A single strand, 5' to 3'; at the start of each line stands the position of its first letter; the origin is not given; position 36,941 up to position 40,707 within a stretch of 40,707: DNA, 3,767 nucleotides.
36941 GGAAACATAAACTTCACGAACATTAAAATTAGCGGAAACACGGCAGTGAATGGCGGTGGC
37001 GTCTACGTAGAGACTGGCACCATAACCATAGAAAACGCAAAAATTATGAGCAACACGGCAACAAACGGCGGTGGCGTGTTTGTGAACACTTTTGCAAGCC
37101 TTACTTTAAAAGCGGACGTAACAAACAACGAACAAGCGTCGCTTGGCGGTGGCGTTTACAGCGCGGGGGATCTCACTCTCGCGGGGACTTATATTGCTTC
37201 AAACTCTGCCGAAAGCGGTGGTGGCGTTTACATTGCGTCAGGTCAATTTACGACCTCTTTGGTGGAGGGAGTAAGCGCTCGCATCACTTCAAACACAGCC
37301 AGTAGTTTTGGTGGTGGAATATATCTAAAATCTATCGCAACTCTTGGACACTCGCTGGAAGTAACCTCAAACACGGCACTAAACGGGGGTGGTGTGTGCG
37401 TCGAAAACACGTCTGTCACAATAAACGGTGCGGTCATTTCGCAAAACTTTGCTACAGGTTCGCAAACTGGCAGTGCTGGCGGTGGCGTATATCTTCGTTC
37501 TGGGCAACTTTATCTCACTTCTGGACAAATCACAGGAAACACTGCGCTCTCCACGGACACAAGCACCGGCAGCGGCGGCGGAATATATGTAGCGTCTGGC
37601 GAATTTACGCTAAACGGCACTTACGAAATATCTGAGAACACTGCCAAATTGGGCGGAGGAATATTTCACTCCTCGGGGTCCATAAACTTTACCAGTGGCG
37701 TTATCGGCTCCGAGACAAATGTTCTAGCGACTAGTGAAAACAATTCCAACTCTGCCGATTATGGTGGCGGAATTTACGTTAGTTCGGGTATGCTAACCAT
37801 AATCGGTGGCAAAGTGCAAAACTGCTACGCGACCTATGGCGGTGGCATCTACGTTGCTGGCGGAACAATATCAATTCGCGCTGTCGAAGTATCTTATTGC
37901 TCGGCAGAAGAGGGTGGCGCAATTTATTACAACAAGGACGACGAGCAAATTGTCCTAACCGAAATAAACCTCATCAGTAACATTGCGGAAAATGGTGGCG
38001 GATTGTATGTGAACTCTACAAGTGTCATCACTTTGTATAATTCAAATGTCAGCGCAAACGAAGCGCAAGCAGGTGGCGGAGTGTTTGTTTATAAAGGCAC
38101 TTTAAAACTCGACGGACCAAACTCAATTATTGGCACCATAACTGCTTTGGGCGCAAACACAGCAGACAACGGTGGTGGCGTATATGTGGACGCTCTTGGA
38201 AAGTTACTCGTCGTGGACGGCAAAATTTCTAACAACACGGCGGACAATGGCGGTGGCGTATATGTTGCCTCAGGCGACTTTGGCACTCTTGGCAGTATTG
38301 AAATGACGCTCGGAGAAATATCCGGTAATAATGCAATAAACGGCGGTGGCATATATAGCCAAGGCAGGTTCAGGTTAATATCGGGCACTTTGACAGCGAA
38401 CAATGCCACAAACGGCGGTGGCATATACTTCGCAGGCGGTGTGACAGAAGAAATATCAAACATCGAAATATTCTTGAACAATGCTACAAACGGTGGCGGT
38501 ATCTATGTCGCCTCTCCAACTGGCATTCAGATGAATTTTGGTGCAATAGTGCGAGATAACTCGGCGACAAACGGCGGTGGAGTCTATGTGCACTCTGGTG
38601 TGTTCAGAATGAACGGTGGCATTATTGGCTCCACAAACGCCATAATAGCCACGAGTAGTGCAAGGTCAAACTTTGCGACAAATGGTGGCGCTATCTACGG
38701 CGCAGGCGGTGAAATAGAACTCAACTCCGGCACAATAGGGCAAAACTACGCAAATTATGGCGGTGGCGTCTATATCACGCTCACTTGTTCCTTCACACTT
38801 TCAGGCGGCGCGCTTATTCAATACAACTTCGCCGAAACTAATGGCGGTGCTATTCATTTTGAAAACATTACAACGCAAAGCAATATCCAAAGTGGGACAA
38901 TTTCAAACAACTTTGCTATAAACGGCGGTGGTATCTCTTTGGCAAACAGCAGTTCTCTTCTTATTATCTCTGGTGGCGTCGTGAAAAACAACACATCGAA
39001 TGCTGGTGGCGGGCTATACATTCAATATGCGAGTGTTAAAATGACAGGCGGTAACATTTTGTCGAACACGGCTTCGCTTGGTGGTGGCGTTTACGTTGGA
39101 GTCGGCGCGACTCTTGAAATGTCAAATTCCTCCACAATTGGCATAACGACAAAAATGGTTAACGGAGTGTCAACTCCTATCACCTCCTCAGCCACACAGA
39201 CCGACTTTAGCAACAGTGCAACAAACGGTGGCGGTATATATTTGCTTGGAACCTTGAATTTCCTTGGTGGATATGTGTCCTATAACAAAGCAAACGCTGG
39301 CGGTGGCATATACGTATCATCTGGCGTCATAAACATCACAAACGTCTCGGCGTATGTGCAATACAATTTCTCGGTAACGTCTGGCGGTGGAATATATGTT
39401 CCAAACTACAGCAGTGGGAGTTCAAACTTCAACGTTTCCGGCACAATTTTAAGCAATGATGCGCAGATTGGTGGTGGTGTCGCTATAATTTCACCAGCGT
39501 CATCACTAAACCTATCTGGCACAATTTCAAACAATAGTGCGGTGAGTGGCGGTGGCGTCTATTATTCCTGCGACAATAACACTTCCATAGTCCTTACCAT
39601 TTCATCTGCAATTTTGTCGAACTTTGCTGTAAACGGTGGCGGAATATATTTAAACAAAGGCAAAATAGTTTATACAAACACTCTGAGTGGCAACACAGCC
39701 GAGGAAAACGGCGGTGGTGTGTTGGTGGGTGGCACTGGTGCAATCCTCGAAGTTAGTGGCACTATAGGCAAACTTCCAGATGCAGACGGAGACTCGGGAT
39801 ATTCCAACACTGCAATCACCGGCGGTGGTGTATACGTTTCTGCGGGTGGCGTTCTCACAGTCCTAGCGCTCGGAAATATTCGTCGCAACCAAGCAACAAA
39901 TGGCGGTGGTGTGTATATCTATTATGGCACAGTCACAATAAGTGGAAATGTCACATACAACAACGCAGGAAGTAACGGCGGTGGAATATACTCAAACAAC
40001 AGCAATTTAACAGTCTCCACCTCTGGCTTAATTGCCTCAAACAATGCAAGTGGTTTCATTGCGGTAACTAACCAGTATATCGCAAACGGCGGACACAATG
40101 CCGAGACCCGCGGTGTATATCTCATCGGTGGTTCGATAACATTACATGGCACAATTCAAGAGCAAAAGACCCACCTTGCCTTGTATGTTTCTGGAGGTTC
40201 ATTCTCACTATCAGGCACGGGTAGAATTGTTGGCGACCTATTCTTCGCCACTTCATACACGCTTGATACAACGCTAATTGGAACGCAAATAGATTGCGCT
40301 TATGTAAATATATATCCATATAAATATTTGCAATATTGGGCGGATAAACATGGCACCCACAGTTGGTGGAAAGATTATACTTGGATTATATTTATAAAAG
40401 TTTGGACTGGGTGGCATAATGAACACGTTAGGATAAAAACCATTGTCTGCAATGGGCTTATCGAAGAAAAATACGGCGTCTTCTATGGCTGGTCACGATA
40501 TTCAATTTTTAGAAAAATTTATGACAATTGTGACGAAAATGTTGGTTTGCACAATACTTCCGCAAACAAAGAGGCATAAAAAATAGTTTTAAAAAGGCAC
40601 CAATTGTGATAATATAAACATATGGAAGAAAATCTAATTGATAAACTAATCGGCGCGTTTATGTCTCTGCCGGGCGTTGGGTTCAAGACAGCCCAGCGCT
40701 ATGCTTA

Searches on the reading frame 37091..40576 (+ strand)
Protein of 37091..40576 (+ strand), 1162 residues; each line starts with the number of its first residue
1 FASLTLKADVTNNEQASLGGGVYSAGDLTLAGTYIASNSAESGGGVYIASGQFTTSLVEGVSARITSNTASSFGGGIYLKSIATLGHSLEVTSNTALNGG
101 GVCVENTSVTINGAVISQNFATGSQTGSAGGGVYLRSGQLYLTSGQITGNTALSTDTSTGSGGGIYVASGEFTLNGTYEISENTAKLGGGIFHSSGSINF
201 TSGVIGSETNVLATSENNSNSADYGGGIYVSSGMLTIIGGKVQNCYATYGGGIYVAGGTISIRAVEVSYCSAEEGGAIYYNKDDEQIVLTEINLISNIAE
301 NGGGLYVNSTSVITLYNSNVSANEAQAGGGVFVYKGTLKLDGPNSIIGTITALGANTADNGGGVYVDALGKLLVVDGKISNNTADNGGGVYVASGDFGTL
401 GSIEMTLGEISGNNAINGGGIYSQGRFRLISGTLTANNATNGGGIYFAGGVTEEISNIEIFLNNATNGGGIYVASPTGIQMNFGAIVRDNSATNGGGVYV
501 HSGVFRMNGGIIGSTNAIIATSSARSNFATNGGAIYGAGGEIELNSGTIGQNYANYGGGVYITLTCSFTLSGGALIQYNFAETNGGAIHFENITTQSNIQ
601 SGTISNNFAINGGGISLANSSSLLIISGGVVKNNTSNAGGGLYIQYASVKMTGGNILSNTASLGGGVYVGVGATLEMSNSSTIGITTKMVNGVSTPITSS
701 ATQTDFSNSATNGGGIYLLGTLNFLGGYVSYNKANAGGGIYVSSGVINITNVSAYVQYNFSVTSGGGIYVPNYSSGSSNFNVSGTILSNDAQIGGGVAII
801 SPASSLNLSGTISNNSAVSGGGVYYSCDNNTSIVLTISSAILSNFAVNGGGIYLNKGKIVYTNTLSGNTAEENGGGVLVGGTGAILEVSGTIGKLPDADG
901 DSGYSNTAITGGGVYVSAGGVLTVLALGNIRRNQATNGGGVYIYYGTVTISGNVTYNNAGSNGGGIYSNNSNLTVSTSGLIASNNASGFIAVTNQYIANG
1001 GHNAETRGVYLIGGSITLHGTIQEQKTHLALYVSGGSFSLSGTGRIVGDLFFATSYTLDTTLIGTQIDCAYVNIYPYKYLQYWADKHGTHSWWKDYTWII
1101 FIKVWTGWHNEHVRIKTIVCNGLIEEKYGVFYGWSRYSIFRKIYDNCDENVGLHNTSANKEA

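Call 21: search_protein_families(library=ncbifam, proteins=[window:37091-40576:+], max_evalue=1)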
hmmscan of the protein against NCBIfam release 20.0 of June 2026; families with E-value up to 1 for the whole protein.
window:37091-40576:+ (1162 aa): 1 family
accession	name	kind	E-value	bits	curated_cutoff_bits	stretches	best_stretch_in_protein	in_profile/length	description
TIGR01376.1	POMP_repeat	repeat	0.029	14.2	15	3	572-594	3-26/28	polymorphic outer membrane protein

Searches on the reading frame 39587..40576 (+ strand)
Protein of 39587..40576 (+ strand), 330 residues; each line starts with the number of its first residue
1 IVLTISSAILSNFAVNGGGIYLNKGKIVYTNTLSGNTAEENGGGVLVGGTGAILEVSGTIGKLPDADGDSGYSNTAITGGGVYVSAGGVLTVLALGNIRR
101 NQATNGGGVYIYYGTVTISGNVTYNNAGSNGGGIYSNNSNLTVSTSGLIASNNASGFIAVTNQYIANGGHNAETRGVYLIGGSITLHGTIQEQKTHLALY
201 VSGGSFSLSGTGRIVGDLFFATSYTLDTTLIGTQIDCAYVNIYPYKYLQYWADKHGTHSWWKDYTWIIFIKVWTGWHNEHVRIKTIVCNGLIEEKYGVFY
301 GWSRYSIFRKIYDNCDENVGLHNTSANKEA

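Call 72: predict_structure(protein=window:39587-40576:+)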
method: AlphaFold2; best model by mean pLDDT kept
length: 330 residues; sequences in the alignment: 1
mean_pLDDT: 42.8   pTM: 0.47
mean pLDDT of the five models: 42.8, 41.0, 41.0, 40.4, 37.6
residues with pLDDT >= 90: 0; 70-90: 18; 50-70: 77; < 50: 235
segments of 3 or more residues with pLDDT < 50: 7-18, 36-42, 65-80, 95-97, 101-107, 125-132, 145-182, 188-204, 208-330
pLDDT, mean of each block of 10 residues (from residue 1): 50 45 71 52 63 71 46 33 66 55 44 62 46 50 48 36 25 35 49 42 47 44 34 31 38 32 27 26 31 28 27 32 26
secondary structure, 60 per line:
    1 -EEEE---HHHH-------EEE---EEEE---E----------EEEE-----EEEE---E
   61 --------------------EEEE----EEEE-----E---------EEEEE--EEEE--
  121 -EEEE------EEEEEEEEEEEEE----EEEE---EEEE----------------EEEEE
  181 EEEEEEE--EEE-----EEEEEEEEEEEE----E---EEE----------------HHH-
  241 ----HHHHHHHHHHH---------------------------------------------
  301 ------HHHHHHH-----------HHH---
elements in order: E2-5 H9-12 E20-22 E26-29 E44-47 E53-56 E81-84 E89-92 E108-112 E115-118 E122-125 E132-144 E149-152 E156-159 E176-187 E190-192 E198-209 E218-220 H245-255 H307-313

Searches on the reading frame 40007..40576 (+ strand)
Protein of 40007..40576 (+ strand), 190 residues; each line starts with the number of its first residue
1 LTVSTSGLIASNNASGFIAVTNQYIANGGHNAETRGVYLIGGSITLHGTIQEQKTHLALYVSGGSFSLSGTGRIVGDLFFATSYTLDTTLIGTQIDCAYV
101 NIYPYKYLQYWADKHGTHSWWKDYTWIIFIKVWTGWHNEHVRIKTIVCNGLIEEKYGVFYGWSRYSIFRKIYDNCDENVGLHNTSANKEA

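Call 31: find_homologous_proteins(query=window:40007-40576:+, max_evalue=0.001)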
Query window:40007-40576:+: 92 candidates shared short words with the query, none scored E <= 0.001.

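Call 48: search_protein_families(library=pfam, proteins=[window:40007-40576:+], max_evalue=1)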
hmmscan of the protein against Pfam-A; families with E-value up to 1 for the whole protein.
window:40007-40576:+ (190 aa): 1 family
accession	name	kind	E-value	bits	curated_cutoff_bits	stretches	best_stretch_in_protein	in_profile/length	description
PF14248.12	DUF4345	-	0.14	12.6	26.5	1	36-78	50-92/119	Domain of unknown function (DUF4345)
